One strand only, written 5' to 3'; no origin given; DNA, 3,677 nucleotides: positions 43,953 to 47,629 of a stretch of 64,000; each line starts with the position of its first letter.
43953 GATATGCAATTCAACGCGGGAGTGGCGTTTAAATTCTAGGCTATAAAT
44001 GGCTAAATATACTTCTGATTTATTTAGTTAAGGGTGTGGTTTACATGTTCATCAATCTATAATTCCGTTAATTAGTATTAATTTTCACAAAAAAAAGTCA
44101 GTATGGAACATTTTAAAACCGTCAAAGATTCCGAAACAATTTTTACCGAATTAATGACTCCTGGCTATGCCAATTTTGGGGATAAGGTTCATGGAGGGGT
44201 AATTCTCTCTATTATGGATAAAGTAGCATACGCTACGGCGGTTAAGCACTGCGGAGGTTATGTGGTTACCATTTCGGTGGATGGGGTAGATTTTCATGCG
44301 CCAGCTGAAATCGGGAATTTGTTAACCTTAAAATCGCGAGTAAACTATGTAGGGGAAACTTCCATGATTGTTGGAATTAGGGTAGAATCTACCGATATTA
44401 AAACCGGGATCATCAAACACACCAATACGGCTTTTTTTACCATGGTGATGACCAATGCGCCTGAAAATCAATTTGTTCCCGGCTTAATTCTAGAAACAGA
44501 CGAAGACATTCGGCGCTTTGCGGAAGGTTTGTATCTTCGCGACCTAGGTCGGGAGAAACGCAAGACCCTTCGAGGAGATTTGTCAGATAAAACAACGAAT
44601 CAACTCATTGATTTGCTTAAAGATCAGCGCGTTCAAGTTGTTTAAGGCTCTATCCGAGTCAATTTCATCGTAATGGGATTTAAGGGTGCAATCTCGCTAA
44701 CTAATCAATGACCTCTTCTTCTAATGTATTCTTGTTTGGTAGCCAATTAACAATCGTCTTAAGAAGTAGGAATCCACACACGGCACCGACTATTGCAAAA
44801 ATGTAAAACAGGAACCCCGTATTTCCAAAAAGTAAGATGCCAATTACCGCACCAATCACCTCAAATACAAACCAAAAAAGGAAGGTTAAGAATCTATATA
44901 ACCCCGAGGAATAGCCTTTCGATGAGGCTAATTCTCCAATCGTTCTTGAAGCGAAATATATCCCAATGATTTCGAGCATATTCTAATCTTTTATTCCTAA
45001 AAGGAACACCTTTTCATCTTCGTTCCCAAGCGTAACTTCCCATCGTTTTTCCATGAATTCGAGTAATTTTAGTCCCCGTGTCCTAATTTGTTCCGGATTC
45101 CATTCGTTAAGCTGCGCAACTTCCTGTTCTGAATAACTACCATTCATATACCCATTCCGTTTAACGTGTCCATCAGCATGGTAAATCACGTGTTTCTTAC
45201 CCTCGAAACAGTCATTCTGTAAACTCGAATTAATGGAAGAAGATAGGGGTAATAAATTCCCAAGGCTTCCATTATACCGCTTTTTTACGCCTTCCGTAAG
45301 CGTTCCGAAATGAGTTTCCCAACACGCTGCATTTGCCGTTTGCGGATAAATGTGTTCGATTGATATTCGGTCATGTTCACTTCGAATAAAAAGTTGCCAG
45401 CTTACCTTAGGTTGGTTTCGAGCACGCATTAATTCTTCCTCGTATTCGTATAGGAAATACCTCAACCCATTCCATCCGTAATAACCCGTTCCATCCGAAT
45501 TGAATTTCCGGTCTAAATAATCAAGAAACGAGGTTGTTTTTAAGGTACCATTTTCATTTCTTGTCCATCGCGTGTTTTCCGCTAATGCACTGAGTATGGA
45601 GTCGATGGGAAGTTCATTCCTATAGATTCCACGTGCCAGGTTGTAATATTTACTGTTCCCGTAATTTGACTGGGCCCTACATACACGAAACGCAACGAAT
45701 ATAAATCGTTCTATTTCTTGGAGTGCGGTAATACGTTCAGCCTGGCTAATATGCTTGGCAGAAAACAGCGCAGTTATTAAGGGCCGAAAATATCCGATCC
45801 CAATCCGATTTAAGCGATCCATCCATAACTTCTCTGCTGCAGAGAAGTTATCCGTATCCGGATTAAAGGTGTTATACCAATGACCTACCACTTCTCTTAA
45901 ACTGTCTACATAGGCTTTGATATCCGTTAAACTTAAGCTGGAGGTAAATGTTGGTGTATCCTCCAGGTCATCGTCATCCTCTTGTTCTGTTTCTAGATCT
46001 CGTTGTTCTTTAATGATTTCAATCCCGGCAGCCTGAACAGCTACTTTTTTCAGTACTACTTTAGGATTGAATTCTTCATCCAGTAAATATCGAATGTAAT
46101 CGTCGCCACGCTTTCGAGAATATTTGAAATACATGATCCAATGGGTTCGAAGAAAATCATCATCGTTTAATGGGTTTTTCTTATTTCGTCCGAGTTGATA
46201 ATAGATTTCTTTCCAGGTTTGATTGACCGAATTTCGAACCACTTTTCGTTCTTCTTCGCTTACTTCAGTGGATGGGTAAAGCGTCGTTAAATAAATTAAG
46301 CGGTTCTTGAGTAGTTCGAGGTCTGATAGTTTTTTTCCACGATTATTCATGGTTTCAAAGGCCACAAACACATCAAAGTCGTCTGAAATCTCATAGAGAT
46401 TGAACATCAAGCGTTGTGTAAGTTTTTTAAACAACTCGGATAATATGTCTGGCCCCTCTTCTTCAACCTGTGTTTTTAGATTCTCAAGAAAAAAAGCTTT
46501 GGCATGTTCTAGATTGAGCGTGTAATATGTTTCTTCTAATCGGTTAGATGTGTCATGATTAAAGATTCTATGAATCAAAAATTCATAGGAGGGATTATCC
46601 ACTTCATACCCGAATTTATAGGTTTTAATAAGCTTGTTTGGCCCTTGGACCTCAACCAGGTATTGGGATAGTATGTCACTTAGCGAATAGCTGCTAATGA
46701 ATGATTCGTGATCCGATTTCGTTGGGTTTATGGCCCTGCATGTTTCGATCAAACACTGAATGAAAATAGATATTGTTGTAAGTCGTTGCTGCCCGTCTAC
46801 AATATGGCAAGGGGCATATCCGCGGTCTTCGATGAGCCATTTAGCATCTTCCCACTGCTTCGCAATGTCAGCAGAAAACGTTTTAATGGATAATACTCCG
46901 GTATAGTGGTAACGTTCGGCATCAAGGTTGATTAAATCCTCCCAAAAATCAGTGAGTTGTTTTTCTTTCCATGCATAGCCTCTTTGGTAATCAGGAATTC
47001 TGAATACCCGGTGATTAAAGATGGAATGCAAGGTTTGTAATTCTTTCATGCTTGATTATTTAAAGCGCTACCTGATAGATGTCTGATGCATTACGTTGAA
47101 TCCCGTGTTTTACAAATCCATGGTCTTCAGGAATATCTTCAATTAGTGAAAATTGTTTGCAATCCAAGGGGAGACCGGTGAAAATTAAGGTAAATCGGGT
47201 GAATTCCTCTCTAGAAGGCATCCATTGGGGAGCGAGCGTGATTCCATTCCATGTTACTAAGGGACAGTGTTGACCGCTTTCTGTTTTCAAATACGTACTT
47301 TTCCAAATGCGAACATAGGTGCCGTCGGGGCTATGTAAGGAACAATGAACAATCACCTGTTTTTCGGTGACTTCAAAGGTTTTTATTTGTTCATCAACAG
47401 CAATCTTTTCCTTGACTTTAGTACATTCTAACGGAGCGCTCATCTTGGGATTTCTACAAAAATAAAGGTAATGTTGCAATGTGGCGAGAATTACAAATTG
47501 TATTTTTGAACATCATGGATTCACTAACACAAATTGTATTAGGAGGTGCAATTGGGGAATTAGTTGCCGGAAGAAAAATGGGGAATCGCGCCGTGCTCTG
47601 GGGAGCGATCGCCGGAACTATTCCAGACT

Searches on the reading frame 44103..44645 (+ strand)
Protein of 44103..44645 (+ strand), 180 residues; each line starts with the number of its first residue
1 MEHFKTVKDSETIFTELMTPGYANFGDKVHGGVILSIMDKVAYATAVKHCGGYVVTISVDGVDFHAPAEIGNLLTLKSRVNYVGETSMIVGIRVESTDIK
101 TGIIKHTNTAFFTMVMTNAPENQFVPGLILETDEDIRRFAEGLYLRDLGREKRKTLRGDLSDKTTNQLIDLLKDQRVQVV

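Call 6: search_protein_families(library=pfam, proteins=[window:44103-44645:+], max_evalue=0.01)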
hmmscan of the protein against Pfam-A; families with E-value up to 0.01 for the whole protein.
window:44103-44645:+ (180 aa): 1 family
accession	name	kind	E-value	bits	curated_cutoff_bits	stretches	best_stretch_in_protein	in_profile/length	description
PF03061.28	4HBT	-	4.9e-18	65.6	20.6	1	29-101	4-77/79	Thioesterase superfamily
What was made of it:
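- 44103..44645 (+): Acyl-CoA thioesterase (4HBT), 'type A' allele with its own C-terminal tail. It is the left conserved flank of the variable hotspot. Pfam PF03061, E 4.9e-18 (call 6).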

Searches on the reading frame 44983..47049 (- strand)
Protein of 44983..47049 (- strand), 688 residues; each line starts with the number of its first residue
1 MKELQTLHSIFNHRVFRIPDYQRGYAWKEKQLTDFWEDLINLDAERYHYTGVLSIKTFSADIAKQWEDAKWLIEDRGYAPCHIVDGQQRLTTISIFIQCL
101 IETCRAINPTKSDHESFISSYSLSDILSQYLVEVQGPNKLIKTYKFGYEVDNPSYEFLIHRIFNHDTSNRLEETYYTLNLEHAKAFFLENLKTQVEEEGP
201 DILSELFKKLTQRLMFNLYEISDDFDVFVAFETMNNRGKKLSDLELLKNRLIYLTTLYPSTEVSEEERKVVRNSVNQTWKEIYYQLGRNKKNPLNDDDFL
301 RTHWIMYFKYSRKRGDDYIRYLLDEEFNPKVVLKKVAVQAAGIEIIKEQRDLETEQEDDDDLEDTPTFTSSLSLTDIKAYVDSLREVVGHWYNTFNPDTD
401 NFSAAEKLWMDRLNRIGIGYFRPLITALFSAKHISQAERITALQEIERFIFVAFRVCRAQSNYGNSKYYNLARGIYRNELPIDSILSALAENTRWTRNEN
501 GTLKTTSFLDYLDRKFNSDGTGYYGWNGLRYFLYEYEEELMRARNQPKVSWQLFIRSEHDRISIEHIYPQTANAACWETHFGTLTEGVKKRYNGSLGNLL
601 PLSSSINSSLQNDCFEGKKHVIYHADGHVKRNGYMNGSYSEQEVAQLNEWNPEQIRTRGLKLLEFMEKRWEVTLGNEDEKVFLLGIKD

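Call 6: search_protein_families(library=pfam, proteins=[window:44983-47049:-], max_evalue=0.01)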
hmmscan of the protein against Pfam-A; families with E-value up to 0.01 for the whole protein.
window:44983-47049:- (688 aa): 2 families
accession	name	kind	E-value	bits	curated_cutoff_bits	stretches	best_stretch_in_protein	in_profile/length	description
PF03235.19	GmrSD_N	-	1.6e-29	103.9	33.2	1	9-251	3-198/199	GmrSD restriction endonuclease, N-terminal domain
PF07510.16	GmrSD_C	-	6.6e-17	62.1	23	1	514-664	9-137/138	GmrSD restriction endonucleases, C-terminal domain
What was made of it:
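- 44701..47049 (-): Cargo of the type-A allele: a small membrane protein (sm92, 44701-44979) and a GmrSD-family DUF262/DUF1524 nuclease (44983-47049). Pfam GmrSD_N and GmrSD_C (call 6).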

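Call 39: search_protein_families(library=padloc, proteins=[window:44983-47049:-], max_evalue=0.01)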
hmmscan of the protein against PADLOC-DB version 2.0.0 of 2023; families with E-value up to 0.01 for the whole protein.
window:44983-47049:- (688 aa): 30 families (the best 25 are shown)
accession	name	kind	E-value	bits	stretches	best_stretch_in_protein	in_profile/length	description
PDLC04154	HEC-06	-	8.7e-48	161.3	2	10-313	18-290/569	-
PDLC04157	HEC-06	-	4.2e-45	152.4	2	3-313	10-281/558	-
PDLC04155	HEC-06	-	2.4e-39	133.3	2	4-310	9-278/562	-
PDLC02687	Orf5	-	1.1e-37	128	2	10-307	12-278/543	Orf5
PDLC02693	Orf5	-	2.2e-36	124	2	14-287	7-236/543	Orf5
PDLC02695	Orf5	-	3.1e-34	116.3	2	6-285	9-277/601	Orf5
PDLC02700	Orf5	-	5.6e-32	109.2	2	14-307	10-265/555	Orf5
PDLC02691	Orf5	-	4.6e-26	89.5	2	9-306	15-291/579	Orf5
PDLC02701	Orf5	-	8.4e-25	85.3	2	6-306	9-288/596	Orf5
PDLC02692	Orf5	-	4.6e-24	83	2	13-266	6-228/558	Orf5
PDLC02786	SspE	-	5.5e-17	59.4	1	12-165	20-164/766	SspE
PDLC02686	Orf5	-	7.6e-17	59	2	7-350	10-322/566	Orf5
PDLC02698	Orf5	-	1.3e-16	58.5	1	6-260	9-257/573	Orf5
PDLC02690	Orf5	-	1.5e-13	48.5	2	552-664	421-523/531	Orf5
PDLC02783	SspE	-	1e-12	45.2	2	560-625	660-718/793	SspE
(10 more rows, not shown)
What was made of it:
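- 44701..47049 (-): PADLOC HEC-06/Orf5/SspE-like hits (call 39).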

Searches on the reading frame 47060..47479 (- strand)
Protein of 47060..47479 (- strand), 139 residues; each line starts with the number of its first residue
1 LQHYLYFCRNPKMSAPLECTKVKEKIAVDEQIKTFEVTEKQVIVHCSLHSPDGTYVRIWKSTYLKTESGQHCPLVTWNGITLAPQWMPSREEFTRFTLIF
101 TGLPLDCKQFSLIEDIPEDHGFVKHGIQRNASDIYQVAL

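Call 6: search_protein_families(library=pfam, proteins=[window:47060-47479:-], max_evalue=0.01)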
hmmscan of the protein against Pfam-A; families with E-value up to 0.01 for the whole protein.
window:47060-47479:- (139 aa): 0 families

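Call 39: search_protein_families(library=padloc, proteins=[window:47060-47479:-], max_evalue=0.01)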
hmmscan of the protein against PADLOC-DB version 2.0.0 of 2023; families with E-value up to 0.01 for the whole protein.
window:47060-47479:- (139 aa): 0 families
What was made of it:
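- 47060..47479 (-): p139, an unknown protein. In type-A genomes it is the divergently transcribed neighbour of ydjM. No Pfam or PADLOC hit (calls 6, 39).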
